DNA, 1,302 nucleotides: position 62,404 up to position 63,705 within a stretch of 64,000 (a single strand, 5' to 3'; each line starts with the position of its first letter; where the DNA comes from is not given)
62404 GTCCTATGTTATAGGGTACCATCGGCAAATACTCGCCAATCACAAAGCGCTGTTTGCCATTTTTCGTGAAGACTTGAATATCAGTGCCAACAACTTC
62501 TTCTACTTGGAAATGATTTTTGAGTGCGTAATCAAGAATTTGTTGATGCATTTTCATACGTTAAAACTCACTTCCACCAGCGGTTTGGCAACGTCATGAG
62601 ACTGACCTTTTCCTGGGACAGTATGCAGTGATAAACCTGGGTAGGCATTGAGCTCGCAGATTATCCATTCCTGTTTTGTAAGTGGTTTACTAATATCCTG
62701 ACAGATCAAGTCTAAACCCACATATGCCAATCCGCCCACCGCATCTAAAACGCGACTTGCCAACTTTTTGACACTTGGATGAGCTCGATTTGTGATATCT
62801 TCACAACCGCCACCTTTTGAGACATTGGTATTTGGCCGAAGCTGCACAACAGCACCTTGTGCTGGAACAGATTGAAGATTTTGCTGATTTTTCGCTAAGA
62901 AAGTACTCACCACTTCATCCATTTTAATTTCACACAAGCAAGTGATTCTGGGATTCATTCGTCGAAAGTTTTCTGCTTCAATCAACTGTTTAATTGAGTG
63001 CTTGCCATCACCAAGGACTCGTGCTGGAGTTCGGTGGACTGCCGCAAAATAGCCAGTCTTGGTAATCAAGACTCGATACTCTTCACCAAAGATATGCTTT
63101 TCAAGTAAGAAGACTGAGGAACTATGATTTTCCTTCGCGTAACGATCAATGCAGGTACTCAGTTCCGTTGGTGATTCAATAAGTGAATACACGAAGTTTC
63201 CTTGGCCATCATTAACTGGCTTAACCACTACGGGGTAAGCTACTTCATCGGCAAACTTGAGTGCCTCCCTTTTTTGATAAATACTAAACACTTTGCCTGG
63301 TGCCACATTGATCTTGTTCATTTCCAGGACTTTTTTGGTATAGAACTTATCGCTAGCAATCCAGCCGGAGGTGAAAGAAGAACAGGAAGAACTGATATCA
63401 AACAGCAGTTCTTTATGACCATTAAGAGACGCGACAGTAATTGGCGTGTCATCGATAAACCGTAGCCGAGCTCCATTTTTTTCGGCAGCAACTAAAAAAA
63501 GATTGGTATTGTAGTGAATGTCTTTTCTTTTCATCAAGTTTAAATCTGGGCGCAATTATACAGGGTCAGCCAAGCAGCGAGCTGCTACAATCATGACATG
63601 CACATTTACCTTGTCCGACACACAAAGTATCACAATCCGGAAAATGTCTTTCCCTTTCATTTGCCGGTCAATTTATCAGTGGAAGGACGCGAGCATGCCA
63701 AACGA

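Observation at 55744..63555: Six-gene operon: two paralogous ATP-grasp ligases + HExxH-peptidase/VWA protein + MoxR-like AAA_5 ATPase + two unknown acidic proteins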

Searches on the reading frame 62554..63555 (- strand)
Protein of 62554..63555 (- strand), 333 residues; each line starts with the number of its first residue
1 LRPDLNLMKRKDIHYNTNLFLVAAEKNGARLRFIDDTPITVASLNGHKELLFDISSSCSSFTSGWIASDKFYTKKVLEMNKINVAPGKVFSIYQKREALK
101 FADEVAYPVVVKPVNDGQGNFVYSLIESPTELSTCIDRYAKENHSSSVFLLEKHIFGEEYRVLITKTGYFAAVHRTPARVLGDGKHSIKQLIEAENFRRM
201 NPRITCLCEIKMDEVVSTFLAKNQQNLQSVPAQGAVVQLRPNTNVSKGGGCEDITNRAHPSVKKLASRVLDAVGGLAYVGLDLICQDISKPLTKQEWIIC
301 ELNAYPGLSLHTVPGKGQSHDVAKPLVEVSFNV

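Call 4: search_protein_families(library=pfam, proteins=[window:62554-63555:-], max_evalue=0.01)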
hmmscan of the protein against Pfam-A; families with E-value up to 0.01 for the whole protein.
window:62554-63555:- (333 aa): 6 families
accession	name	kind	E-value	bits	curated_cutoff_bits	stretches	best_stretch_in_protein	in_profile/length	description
PF08443.16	RimK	-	2.9e-08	34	21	1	67-174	1-104/188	RimK-like ATP-grasp domain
PF02655.19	ATP-grasp_3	-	2e-05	25.2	23.2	0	233-303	101-154/160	ATP-grasp domain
PF02786.22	CPSase_L_D2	-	5.1e-05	23.3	19.8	1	69-156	1-90/211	Carbamoyl-phosphate synthase L chain, ATP binding domain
PF07478.18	Dala_Dala_lig_C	-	7.2e-05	22.8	24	0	98-170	28-96/204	D-ala D-ala ligase C-terminus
PF02955.21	GSH-S_ATP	-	0.0016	18.3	23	0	94-178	20-105/175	Prokaryotic glutathione synthetase, ATP-grasp domain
PF02222.28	ATP-grasp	-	0.0029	17.7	27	0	84-164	8-86/179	ATP-grasp domain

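Call 8: search_protein_families(library=phrogs, proteins=[window:62554-63555:-], max_evalue=0.001)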
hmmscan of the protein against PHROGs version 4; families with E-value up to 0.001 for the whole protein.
window:62554-63555:- (333 aa): 0 families

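Call 19: search_protein_families(library=padloc, proteins=[window:62554-63555:-], max_evalue=0.01)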
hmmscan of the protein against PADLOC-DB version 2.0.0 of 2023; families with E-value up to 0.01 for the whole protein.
window:62554-63555:- (333 aa): 0 families

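Call 30: find_encoding_contigs(protein=window:62554-63534:-, flank=10000, max_places=2)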
Protein window:62554-63534:- (326 aa): no gene with exactly this product is on record in the collection.

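Call 33: search_protein_families(library=ncbifam, proteins=[window:62554-63555:-], max_evalue=0.01)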
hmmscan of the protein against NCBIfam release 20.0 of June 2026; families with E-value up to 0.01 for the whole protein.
window:62554-63555:- (333 aa): 32 families (the best 25 are shown)
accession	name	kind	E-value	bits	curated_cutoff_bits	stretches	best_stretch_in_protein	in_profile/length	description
TIGR02068.2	cya_phycin_syn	equivalog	1.5e-67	228.4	850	1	60-331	204-471/862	cyanophycin synthetase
NF010623.0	PRK14016.1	subfamily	6.4e-63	213.2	877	1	61-331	206-472/871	cyanophycin synthetase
NF002688.0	PRK02471.1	equivalog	2.2e-42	145.4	425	1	11-331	429-752/756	bifunctional glutamate--cysteine ligase GshA/glutathione synthetase GshB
TIGR03103.1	trio_acet_GNAT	equivalog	3.2e-32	111.8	569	1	57-312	282-528/547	N-acetylglutaminylglutamine synthetase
TIGR01435.1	glu_cys_lig_rel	equivalog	1.3e-26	93.1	656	1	57-323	457-712/719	bifunctional glutamate--cysteine ligase/glutathione synthetase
TIGR00768.1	rimK_fam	subfamily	4.9e-14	52.3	143.4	2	67-176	85-194/276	RimK family alpha-L-glutamate ligase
NF002378.0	PRK01372.1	subfamily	3.4e-13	49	243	1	52-170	83-194/305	D-alanine--D-alanine ligase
TIGR02144.1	LysX_arch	equivalog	1e-08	34.6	275.6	1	67-155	85-171/281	lysine biosynthesis protein LysX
TIGR01205.1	D_ala_D_alaTIGR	subfamily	1.4e-07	30.8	245.65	1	59-168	96-204/318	D-alanine--D-alanine ligase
NF040720.1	MptN_Meth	equivalog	2.1e-07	30.3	350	0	67-176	99-206/291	tetrahydromethanopterin:alpha-L-glutamate ligase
NF053643.1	Ddl_archaea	equivalog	8.1e-07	28.3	500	1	34-162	71-187/367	putative pseudomurein biosynthesis ATP-grasp protein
NF006406.0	PRK08654.1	equivalog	1.4e-06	27.2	739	1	68-153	114-201/499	acetyl-CoA carboxylase biotin carboxylase subunit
NF011167.0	PRK14569.1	equivalog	6e-06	25.8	410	1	51-182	80-201/296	D-alanyl-alanine synthetase A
NF002563.0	PRK02186.1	subfamily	1.4e-05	23.5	625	1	69-164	107-197/890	argininosuccinate lyase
NF002527.0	PRK01966.1-3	equivalog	2.4e-05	23.7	310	1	51-166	100-212/332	D-alanine--D-alanine ligase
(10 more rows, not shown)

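Call 34: search_solved_structures(query=window:62554-63555:-, max_evalue=0.01)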
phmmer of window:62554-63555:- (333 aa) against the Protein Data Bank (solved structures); distinct sequences matched with E-value up to 0.01: 11.
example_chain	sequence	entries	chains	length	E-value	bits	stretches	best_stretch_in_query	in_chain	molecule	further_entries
7lgm_A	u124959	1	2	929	7.5e-36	127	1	23-331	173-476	Cyanophycin synthase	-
7wac_A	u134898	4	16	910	4.9e-34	121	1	65-331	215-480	Cyanophycin synthase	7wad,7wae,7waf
7lgn_A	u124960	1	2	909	1.6e-33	119.4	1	48-331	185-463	Cyanophycin synthase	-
7lg5_A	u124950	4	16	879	3.5e-33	118.2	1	56-331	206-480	Cyanophycin synthase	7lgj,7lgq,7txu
7txv_A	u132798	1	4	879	3.5e-33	118.2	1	56-331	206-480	Cyanophycin synthase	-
8fxh_A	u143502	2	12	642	2.3e-31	112.3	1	69-331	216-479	RimK domain-containing protein ATP-grasp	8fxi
7ta5_A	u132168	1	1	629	3e-31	111.9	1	90-328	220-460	Glutathione synthase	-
3ln7_A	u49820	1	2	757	1.2e-28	103.4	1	55-330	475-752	Glutathione biosynthesis bifunctional protein gshAB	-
3ln6_A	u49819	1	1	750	6e-27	97.7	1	17-322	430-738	Glutathione biosynthesis bifunctional protein gshAB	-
5d8d_A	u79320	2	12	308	0.00054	22.3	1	64-164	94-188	D-alanine--D-alanine ligase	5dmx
6ybp_G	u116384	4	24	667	0.0056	19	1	68-147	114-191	Propionyl-CoA carboxylase alpha subunit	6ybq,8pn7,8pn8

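Call 112: search_dna_similar(query=window:62554-63555:-, collection=plasmids, mode=protein, max_evalue=1e-10, max_rows=12)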
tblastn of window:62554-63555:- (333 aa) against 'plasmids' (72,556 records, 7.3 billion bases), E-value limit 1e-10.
Records with a match: 211; places in all: 219; records where one place covers at least 80% of the query: 14.
Best place of each record, by identity: <60% 211.
By first word of the organism name: Bacillus 76; Sinorhizobium 63; Legionella 18; Deinococcus 6; Rhizobium 6; Azospirillum 6; Shinella 4; Paenibacillus 3; Skermanella 3; Sphingobium 2; and 20 more.
By predicted mobility (MOB-suite, as given by PLSDB): non-mobilizable 118; mobilizable 70; conjugative 23.
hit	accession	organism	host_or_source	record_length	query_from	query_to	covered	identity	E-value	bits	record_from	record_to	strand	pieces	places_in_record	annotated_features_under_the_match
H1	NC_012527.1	Deinococcus deserti VCD115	-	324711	7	331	98%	32.0%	6e-35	142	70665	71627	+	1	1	cphA: cyanophycin synthetase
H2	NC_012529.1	Deinococcus deserti VCD115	-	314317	7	331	98%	31.2%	5e-34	139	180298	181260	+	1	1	cphA: cyanophycin synthetase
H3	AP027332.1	Sphingobium sp. TomTYG65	-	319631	7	331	98%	30.3%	7e-37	147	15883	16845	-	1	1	cyanophycin synthetase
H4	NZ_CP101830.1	Pelagibacterium sp. H642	soil,desert land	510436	24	331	92%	31.6%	1e-33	138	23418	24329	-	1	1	cphA: cyanophycin synthetase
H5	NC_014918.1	Mesorhizobium ciceri biovar biserrulae WSM1271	-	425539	66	331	80%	36.6%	1e-41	161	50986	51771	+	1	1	cphA: cyanophycin synthetase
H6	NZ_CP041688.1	Chryseobacterium sp. SNU WT5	Rainbow trout,Whole genome ...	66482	66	331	80%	36.6%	2e-38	152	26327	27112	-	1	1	cphA: cyanophycin synthetase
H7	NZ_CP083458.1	Deinococcus taeanensis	whole organism,coastal dune soil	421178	6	331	98%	29.3%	1e-29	126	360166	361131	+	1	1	cphA: cyanophycin synthetase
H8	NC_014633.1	Ilyobacter polytropus DSM 2926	marine mud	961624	11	328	95%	29.6%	5e-26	116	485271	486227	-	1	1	gshAB: bifunctional glutamate--cysteine ligase GshA/glutathione synthetase ...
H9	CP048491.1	Agrobacterium tumefaciens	walnut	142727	26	332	92%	30.4%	4e-31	130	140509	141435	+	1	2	hypothetical protein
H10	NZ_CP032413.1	Paenibacillus lautus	single colony,Tattoo ink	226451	11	331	96%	29.0%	6e-29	124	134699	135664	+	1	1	gshAB: bifunctional glutamate--cysteine ligase GshA/glutathione synthetase ...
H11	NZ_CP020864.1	Paenibacillus sp. Cedars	Single culture,Alkaline pool submerged ...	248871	11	331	96%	29.0%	6e-29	124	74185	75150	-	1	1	gshAB: bifunctional glutamate--cysteine ligase GshA/glutathione synthetase ...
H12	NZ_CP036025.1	Bacillus mycoides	cell culture,soil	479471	12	319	92%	30.2%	9e-23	106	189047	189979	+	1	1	gshAB: bifunctional glutamate--cysteine ligase GshA/glutathione synthetase ...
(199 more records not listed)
